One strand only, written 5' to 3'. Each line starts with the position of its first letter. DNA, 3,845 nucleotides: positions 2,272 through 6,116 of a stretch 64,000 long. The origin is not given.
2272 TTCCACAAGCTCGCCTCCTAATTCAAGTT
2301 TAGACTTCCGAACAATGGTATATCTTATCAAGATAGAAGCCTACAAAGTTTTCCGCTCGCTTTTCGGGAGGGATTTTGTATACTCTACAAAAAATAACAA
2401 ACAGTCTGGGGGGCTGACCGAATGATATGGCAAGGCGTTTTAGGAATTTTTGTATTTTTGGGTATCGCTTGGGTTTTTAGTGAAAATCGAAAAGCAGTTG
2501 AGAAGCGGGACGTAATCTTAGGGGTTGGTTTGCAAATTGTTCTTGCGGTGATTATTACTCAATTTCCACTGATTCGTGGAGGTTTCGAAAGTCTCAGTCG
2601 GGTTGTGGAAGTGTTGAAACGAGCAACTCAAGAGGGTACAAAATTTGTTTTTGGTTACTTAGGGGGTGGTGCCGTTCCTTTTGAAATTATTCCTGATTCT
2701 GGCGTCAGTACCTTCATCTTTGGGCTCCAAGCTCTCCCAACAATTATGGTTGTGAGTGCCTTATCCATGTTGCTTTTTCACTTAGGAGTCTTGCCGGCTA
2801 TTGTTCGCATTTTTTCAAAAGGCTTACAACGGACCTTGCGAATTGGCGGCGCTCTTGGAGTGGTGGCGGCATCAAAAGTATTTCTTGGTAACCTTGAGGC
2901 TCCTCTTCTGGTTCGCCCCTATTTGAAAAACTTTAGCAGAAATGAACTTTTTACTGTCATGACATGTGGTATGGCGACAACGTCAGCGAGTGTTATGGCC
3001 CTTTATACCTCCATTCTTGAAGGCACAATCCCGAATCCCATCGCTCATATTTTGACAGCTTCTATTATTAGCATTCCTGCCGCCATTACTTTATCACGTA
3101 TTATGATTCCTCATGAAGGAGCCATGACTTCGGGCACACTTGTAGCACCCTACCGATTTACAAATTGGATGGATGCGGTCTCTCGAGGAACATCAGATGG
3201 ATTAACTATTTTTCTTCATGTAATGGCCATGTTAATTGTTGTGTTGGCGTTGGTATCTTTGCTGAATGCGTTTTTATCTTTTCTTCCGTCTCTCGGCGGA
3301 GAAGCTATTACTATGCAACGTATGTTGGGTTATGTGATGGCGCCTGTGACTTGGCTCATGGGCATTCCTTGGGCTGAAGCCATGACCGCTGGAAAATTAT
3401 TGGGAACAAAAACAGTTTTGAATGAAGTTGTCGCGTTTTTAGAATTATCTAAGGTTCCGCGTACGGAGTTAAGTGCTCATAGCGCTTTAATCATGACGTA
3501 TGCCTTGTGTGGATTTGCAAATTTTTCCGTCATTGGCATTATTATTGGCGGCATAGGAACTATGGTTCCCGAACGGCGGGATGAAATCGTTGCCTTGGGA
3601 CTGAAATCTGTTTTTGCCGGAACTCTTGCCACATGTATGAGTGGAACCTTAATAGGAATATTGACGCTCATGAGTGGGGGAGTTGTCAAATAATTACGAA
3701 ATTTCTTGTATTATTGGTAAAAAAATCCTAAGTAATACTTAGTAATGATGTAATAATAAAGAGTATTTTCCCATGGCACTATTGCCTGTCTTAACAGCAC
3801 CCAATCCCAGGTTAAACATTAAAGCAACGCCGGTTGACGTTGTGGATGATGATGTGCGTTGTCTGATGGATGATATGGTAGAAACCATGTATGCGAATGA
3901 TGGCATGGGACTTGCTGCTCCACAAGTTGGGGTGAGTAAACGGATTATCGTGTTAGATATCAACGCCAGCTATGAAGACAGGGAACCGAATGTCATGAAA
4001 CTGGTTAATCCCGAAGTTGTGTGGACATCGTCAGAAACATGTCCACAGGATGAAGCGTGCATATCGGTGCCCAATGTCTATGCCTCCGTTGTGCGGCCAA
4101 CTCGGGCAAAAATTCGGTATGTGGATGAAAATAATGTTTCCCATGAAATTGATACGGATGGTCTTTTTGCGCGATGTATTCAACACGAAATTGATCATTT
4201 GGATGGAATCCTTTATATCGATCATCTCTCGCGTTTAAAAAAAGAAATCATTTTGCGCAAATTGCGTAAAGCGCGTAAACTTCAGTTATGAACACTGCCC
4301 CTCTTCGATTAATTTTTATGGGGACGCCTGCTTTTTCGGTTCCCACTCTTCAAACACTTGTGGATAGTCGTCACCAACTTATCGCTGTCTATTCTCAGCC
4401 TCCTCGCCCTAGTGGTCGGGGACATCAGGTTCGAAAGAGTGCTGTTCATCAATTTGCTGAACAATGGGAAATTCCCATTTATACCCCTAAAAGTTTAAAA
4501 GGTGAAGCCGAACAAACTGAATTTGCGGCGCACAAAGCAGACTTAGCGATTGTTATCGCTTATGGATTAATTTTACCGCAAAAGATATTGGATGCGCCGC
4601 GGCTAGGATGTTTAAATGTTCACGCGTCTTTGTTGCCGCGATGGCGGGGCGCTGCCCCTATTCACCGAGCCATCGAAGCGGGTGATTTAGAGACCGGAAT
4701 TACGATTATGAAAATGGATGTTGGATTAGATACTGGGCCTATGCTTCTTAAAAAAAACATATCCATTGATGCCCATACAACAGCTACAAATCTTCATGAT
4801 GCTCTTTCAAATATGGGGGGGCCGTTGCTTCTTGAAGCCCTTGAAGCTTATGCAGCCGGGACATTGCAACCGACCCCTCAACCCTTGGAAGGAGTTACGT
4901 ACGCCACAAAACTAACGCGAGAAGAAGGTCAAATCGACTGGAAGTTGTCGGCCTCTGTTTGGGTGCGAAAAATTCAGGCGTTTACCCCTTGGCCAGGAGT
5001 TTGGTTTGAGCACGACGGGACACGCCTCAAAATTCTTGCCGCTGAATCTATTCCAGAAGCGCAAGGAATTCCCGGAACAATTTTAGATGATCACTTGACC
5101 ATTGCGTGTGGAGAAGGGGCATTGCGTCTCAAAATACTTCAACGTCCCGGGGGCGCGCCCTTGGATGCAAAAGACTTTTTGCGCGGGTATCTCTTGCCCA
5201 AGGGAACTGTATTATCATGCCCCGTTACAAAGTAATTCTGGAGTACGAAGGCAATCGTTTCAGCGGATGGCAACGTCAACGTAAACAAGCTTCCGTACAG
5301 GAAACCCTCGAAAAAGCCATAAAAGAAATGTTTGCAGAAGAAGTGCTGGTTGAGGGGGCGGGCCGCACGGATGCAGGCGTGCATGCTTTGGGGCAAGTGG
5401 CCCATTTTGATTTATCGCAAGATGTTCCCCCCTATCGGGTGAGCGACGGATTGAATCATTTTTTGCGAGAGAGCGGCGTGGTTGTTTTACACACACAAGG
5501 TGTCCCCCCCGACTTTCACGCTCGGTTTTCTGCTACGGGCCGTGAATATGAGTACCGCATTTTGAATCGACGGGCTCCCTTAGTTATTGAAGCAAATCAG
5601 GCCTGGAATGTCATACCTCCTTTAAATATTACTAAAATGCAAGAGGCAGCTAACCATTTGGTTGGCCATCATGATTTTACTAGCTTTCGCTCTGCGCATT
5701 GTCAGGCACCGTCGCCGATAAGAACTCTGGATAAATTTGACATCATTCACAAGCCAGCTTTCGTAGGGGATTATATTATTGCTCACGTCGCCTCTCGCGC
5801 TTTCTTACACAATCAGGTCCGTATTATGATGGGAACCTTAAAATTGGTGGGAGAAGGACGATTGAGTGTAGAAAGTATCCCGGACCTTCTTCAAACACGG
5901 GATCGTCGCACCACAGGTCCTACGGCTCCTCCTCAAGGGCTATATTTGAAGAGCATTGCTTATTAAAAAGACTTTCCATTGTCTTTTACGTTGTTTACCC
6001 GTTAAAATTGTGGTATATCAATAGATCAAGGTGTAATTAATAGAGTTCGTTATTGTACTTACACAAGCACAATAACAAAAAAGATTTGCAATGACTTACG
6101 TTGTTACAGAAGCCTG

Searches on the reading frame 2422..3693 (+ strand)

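Call 52: search_protein_families(library=pfam, proteins=[window:2422-3693:+], max_evalue=0.0001)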
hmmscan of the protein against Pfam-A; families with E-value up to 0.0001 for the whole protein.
window:2422-3693:+ (423 aa): 3 families
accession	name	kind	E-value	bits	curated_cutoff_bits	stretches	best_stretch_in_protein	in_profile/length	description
PF07662.18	Nucleos_tra2_C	-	1.8e-69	234.1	32.3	1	209-412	1-213/213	Na+ dependent nucleoside transporter C-terminus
PF01773.25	Nucleos_tra2_N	-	7.2e-22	78.1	27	1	7-80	1-74/74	Na+ dependent nucleoside transporter N-terminus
PF07670.19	Gate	-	1.1e-09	39.2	29.6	1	102-199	2-101/104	Nucleoside recognition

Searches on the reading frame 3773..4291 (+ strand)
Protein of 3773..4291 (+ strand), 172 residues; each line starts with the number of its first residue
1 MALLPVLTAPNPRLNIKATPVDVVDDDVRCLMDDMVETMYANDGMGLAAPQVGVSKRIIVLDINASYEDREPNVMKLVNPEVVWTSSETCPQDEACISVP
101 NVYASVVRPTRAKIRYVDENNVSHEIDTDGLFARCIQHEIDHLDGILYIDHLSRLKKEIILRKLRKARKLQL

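Call 52: search_protein_families(library=pfam, proteins=[window:3773-4291:+], max_evalue=0.0001)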
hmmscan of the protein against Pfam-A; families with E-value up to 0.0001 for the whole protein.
window:3773-4291:+ (172 aa): 1 family
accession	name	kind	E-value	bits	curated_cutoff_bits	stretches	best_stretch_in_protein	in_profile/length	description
PF01327.26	Pep_deformylase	-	6.5e-53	179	22.8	1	4-157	2-155/156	Polypeptide deformylase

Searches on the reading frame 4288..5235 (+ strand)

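Call 52: search_protein_families(library=pfam, proteins=[window:4288-5235:+], max_evalue=0.0001)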
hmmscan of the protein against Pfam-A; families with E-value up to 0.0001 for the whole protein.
window:4288-5235:+ (315 aa): 2 families
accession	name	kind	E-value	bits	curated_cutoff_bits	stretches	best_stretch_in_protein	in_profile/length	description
PF00551.24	Formyl_trans_N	-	9.1e-43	146.5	26.1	1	8-185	3-181/181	Formyl transferase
PF02911.23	Formyl_trans_C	-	3e-23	82.3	21.1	1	208-301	1-99/100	Formyl transferase, C-terminal domain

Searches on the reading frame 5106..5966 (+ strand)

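Call 52: search_protein_families(library=pfam, proteins=[window:5106-5966:+], max_evalue=0.0001)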
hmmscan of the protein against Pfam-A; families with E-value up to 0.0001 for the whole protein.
window:5106-5966:+ (286 aa): 2 families
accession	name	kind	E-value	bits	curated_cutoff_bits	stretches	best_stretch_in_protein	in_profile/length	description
PF01416.25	PseudoU_synth_1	-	7.6e-43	145.8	23.3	2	181-286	1-107/108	tRNA pseudouridine synthase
PF21238.2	Pus10_C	-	4.2e-05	23.6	27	0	52-99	18-66/232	Pus10, C-terminal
